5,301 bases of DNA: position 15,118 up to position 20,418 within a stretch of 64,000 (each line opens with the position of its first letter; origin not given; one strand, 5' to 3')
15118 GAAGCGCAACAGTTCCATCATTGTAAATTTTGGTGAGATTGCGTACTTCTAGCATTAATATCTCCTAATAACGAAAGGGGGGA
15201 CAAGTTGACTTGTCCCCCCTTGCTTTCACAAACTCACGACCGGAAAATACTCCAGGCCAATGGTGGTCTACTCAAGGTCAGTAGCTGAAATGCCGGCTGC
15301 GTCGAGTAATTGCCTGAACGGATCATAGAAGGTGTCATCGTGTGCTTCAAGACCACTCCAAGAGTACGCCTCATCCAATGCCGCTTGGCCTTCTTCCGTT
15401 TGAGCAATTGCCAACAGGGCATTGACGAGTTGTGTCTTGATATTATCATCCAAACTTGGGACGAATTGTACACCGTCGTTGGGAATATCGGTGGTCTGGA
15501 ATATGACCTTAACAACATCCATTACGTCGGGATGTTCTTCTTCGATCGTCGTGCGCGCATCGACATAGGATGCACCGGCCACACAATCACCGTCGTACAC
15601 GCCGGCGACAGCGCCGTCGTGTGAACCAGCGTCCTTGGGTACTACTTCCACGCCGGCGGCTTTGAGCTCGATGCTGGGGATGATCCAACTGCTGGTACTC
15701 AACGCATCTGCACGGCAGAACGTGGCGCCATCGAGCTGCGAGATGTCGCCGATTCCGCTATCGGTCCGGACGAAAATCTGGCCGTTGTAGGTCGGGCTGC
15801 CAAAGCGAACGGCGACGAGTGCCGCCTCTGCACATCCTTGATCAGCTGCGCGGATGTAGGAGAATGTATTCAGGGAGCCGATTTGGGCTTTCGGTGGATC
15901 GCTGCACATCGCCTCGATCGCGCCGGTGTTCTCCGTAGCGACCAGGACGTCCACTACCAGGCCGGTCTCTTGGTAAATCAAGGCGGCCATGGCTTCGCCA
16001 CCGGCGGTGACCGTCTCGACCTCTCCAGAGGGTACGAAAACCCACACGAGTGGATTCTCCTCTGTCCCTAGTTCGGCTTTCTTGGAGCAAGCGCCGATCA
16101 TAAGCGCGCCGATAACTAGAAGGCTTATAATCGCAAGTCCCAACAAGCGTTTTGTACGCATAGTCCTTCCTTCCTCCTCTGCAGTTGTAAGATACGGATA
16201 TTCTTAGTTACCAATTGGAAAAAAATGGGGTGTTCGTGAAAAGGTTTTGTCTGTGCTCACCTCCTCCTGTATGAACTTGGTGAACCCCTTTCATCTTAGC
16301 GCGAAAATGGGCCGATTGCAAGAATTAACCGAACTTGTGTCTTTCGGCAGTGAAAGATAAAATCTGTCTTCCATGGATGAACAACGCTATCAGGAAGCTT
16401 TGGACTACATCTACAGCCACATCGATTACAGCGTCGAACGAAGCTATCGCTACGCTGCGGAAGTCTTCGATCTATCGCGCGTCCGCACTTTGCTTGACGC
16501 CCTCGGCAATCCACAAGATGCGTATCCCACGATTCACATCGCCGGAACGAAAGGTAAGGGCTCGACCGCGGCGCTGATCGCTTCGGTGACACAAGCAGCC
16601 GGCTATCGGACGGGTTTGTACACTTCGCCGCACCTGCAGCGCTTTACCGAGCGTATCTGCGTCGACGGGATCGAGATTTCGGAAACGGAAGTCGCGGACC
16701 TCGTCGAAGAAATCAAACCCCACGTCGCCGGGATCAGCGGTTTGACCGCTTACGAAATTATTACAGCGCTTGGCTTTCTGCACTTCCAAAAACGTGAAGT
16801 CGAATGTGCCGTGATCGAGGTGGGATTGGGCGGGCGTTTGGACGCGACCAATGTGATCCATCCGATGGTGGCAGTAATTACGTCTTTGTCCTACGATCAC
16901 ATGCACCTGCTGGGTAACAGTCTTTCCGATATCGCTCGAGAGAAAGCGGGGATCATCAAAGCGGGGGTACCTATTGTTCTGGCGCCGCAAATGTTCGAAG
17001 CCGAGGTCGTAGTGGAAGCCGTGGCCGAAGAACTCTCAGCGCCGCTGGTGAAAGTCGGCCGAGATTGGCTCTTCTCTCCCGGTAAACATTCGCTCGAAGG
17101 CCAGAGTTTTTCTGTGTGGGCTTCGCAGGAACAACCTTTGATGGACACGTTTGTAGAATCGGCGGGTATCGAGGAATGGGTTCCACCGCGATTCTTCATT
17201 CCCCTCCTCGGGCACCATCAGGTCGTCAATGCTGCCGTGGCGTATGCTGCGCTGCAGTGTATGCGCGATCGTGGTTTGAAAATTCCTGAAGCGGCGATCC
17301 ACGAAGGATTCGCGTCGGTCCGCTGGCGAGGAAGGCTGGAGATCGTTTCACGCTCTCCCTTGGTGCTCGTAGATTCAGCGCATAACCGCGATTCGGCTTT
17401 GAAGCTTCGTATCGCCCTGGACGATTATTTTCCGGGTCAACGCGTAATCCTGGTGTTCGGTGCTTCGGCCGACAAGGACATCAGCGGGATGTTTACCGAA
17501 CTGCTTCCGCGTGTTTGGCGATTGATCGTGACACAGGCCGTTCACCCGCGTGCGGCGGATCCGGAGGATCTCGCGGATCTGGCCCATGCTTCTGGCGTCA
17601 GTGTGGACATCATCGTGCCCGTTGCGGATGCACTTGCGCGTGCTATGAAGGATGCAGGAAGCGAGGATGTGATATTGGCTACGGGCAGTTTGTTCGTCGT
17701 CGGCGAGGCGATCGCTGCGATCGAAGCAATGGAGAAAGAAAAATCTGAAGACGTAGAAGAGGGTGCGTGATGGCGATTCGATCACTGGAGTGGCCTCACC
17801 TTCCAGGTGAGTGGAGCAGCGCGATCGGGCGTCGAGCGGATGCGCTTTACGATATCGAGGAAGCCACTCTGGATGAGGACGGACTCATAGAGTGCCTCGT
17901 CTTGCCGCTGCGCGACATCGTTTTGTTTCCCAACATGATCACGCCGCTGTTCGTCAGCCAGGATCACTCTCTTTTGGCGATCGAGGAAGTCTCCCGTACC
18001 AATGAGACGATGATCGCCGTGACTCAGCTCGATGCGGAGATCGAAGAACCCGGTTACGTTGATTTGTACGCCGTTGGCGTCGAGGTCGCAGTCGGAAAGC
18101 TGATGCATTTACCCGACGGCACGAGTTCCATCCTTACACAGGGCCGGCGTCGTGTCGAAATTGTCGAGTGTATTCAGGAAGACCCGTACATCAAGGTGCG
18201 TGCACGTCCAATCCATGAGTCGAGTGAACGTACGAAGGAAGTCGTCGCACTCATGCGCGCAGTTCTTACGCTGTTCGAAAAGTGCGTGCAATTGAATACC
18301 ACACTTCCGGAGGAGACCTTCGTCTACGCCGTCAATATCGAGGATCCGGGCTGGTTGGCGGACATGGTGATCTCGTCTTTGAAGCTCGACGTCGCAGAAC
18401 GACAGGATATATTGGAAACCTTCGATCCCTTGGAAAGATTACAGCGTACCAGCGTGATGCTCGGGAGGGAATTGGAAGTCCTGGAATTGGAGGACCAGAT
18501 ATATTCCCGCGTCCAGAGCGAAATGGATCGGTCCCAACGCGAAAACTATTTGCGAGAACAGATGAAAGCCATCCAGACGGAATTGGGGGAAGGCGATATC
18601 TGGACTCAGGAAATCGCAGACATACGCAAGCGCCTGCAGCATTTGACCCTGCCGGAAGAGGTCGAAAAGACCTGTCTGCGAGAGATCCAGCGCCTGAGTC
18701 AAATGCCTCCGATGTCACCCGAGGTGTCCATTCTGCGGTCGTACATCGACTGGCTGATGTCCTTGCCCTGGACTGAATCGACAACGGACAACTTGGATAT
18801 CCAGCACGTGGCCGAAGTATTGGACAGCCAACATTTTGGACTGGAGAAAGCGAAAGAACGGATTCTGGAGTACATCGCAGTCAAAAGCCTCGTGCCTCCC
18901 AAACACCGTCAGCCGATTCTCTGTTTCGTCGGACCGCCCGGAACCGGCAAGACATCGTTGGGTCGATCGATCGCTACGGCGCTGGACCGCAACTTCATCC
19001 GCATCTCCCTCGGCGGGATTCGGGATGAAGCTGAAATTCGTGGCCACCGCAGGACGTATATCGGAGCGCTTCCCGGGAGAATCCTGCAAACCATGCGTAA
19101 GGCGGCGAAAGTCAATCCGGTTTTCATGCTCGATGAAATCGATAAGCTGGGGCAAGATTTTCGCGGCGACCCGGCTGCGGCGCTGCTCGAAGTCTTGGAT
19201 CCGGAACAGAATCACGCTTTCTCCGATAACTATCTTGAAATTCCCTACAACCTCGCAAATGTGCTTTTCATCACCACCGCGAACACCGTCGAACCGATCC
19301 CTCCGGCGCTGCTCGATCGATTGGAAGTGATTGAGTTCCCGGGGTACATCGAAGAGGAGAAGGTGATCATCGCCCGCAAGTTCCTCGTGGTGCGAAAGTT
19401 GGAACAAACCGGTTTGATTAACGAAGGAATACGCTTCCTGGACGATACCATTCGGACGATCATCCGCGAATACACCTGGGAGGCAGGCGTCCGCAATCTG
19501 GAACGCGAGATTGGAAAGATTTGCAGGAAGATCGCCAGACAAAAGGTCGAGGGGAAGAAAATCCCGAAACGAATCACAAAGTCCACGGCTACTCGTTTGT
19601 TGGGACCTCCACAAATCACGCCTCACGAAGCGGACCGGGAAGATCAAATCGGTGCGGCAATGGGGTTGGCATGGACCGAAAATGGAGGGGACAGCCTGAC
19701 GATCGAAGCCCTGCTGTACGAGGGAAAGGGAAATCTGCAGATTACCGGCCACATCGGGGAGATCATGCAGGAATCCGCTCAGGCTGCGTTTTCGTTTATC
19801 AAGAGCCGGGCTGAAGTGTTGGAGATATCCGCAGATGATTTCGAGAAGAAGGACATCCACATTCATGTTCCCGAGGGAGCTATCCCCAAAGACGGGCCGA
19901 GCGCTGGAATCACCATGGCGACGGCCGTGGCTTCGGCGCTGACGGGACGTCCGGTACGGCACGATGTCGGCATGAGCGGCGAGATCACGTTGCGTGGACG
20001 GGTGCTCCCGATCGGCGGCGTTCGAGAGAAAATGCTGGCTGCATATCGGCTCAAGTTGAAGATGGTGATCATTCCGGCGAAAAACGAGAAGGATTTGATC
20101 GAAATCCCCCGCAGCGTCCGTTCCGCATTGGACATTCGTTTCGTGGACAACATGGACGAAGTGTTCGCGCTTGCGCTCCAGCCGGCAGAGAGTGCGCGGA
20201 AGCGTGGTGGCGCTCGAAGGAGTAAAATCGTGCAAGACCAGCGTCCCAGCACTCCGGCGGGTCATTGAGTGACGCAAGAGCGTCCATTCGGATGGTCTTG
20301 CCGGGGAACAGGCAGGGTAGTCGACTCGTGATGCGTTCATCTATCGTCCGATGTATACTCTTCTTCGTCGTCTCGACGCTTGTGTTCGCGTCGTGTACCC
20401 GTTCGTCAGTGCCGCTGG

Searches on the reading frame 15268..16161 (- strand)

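Call 37: search_protein_families(library=pfam, proteins=[window:15268-16161:-], max_evalue=0.00001)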
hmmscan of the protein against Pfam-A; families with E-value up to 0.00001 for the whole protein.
window:15268-16161:- (297 aa): 1 family
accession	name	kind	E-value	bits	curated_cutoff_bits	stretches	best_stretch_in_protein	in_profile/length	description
PF12974.12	Phosphonate-bd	-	4.5e-41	141.3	27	1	42-277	3-240/242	ABC transporter, phosphonate, periplasmic substrate-binding protein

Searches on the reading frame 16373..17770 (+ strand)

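Call 37: search_protein_families(library=pfam, proteins=[window:16373-17770:+], max_evalue=0.00001)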
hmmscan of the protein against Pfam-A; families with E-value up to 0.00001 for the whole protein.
window:16373-17770:+ (465 aa): 2 families
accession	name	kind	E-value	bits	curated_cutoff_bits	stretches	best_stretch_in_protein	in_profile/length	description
PF02875.26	Mur_ligase_C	-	2.8e-20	73.9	28.4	1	320-439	1-126/127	Mur ligase, glutamate ligase domain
PF08245.18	Mur_ligase_M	-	1.4e-11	45.1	24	1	56-293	1-199/200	Mur ligase middle domain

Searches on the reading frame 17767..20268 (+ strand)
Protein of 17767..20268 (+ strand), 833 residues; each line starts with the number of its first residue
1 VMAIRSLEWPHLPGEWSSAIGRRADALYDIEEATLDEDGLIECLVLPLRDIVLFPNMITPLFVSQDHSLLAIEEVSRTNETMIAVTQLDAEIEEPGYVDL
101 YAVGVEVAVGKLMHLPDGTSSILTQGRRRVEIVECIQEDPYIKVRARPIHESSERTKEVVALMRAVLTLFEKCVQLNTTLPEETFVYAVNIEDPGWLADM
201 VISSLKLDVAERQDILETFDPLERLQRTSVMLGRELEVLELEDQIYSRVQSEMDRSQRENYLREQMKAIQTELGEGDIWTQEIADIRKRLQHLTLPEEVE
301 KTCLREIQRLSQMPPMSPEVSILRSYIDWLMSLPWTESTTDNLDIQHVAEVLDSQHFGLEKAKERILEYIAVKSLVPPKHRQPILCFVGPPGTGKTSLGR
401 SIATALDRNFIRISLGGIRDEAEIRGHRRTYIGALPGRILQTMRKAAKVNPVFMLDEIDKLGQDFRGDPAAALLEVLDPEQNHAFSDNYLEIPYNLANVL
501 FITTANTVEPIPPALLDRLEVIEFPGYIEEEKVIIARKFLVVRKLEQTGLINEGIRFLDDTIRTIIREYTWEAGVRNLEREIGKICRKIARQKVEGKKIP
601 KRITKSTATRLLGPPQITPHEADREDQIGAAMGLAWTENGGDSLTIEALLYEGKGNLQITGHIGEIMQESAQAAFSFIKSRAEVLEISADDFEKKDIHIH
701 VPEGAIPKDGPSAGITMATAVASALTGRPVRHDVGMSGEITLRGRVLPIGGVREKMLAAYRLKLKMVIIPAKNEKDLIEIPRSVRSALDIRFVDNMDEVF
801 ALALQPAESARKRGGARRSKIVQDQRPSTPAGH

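Call 37: search_protein_families(library=pfam, proteins=[window:17767-20268:+], max_evalue=0.00001)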
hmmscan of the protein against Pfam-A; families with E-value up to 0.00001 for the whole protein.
window:17767-20268:+ (833 aa): 6 families
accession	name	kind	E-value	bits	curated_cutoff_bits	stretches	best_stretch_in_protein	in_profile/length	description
PF05362.19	Lon_C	-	6.5e-86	287.6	21.1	1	603-805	2-204/205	Lon protease (S16) C-terminal proteolytic domain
PF02190.22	LON_substr_bdg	-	3.3e-43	148.4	28.7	1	44-232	3-198/200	ATP-dependent protease La (LON) substrate-binding domain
PF00004.35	AAA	-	2e-26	93.4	21.2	1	385-523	1-127/131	ATPase family associated with various cellular activities (AAA)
PF22667.2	Lon_lid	-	1.1e-20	73.5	27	1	546-598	1-53/57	Lon protease AAA+ ATPase lid domain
PF13541.12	ChlI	-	2.1e-09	37.7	27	1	647-773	2-121/121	Subunit ChlI of Mg-chelatase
PF07728.20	AAA_5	-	4.4e-08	33.7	22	1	385-519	2-139/139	AAA domain (dynein-related subfamily)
